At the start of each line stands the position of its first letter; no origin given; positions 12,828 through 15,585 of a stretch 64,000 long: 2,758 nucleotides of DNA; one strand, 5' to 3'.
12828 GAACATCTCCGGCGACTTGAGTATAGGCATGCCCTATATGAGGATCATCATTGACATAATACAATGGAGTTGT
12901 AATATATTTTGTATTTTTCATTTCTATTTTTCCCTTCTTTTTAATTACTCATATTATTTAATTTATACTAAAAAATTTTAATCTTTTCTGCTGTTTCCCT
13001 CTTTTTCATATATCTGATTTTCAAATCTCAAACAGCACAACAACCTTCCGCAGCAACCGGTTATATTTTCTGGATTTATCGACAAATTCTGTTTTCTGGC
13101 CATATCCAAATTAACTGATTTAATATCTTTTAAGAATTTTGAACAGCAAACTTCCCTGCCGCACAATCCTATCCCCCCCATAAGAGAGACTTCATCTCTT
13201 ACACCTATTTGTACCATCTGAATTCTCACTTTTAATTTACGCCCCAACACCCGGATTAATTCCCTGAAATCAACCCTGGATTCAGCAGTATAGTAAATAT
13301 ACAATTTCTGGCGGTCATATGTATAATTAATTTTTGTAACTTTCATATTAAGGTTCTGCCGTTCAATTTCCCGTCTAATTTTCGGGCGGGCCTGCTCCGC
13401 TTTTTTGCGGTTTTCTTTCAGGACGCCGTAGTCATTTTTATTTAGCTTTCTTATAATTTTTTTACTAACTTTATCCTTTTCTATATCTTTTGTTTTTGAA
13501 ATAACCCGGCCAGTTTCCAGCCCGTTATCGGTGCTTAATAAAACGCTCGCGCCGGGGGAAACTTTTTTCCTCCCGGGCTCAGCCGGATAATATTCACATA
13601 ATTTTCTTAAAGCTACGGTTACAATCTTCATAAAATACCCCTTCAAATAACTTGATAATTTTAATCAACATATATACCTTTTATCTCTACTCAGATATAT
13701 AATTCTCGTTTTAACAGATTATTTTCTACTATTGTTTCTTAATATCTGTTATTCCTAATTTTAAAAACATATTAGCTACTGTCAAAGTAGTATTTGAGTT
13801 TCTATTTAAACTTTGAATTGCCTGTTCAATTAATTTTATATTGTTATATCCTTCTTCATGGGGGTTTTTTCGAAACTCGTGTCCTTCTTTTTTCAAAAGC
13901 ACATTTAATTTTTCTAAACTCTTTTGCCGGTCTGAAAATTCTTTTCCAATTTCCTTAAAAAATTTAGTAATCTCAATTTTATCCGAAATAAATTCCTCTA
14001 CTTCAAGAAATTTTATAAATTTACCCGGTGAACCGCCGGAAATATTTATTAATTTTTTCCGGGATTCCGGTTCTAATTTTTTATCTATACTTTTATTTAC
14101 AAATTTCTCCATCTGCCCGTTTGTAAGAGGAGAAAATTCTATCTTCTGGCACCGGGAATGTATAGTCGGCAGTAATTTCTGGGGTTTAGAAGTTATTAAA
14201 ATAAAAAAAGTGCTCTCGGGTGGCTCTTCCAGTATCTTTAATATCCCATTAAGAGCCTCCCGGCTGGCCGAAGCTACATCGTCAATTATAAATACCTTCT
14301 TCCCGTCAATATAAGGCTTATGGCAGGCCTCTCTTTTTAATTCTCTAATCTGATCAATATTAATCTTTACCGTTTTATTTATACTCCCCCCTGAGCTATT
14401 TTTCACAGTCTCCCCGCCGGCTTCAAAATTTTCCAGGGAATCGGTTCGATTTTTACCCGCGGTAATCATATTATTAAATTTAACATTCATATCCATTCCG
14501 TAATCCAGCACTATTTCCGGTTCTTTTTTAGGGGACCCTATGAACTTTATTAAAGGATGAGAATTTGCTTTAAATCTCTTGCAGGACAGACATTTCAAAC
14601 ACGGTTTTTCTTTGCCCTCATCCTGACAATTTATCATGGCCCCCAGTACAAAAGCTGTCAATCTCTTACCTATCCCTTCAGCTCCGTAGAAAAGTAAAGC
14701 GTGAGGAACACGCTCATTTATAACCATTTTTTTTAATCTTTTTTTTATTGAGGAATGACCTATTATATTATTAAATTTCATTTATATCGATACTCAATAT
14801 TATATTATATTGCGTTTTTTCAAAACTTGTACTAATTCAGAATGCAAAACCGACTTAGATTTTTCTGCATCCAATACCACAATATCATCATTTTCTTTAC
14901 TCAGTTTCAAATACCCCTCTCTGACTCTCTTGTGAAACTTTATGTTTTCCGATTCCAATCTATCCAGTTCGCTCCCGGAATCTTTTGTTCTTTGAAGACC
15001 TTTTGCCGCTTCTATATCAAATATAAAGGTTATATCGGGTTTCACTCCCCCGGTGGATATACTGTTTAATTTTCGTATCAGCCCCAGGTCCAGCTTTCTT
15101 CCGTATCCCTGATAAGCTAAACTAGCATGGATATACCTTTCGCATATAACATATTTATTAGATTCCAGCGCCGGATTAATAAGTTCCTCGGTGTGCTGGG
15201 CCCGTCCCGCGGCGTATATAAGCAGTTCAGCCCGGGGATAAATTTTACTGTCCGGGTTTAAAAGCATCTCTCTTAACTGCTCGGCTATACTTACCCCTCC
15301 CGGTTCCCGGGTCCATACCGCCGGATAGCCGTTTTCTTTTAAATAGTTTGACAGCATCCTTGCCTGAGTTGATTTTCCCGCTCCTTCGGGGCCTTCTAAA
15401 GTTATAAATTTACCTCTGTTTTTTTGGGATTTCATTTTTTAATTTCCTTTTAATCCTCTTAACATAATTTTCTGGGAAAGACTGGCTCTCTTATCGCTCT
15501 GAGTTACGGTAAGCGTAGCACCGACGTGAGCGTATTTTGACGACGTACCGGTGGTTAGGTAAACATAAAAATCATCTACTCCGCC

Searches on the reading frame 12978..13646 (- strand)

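Call 34: search_protein_families(library=pfam, proteins=[window:12978-13646:-], max_evalue=0.0001)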
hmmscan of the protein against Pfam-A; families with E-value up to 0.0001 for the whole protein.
window:12978-13646:- (222 aa): 1 family
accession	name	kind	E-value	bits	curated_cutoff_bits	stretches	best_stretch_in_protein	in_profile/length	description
PF04468.17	PSP1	-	7.8e-26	90.7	27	1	62-147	1-86/86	PSP1 C-terminal conserved region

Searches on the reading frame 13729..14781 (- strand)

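Call 33: search_protein_families(library=ncbifam, proteins=[window:13729-14781:-], max_evalue=1e-10)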
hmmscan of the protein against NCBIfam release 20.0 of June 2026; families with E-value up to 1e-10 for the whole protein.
window:13729-14781:- (350 aa): 59 families (the best 25 are shown)
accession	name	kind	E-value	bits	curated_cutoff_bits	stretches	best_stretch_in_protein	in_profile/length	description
TIGR00678.1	holB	equivalog_domain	2.6e-50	170.6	180.6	1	14-254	2-187/188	DNA polymerase III subunit delta'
TIGR02397.1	dnaX_nterm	equivalog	1.4e-45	156.1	250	2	139-330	96-292/355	DNA polymerase III subunit gamma/tau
NF004310.0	PRK05707.1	equivalog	7.1e-41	140.7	280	2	138-281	84-225/328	DNA polymerase III subunit delta'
NF005638.0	PRK07399.1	subfamily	2.3e-40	138.6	230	1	133-269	100-234/317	DNA polymerase III subunit delta'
NF005972.1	PRK08058.1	equivalog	3.4e-39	134.9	340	2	139-278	88-223/328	DNA polymerase III subunit delta'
NF004047.0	PRK05564.1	equivalog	1.8e-37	129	282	1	138-297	71-227/313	DNA polymerase III subunit delta'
NF004046.1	PRK05563.1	equivalog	2.1e-37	129.3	400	2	141-234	99-192/567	DNA polymerase III subunit gamma/tau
NF006586.0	PRK09112.1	equivalog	8.8e-36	123.8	308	1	139-262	120-244/351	DNA polymerase III subunit delta'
NF011514.0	PRK14953.1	equivalog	7.7e-35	120.7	536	2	141-234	100-193/488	DNA polymerase III subunits gamma and tau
NF011524.0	PRK14963.1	equivalog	4.4e-34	118.5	601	2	142-224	98-180/647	DNA polymerase III subunits gamma and tau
NF005677.0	PRK07471.1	equivalog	2.3e-33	115.8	252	1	139-261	120-241/366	DNA polymerase III subunit delta'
NF011512.0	PRK14950.1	equivalog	3.3e-33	115.7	593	2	140-245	100-208/585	DNA polymerase III subunits gamma and tau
NF004549.0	PRK05896.1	equivalog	4e-32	111.7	578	2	141-309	100-270/642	DNA polymerase III subunits gamma and tau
NF011523.0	PRK14962.1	equivalog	4.3e-32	111.5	576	2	141-232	98-189/474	DNA polymerase III subunits gamma and tau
NF011531.0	PRK14971.1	equivalog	2.5e-30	105.9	685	1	142-230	103-191/614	DNA polymerase III subunit gamma/tau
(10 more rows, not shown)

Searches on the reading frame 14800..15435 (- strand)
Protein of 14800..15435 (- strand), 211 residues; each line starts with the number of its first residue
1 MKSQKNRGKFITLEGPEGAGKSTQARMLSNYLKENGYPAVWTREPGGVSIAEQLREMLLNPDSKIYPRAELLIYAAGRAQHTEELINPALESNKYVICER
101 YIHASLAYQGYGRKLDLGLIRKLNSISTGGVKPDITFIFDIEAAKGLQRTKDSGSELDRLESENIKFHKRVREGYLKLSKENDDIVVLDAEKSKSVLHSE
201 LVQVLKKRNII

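Call 34: search_protein_families(library=pfam, proteins=[window:14800-15435:-], max_evalue=0.0001)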
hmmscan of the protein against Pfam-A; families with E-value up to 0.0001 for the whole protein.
window:14800-15435:- (211 aa): 3 families
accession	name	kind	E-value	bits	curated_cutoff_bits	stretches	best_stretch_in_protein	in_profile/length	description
PF02223.23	Thymidylate_kin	-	2.5e-50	171.2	27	1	13-200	1-184/185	Thymidylate kinase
PF13521.12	AAA_28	-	5.2e-07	30.5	27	1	11-110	2-91/164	AAA domain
PF20720.3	nSTAND3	-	8.4e-05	22.8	27.2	0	8-45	17-54/155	Novel STAND NTPase 3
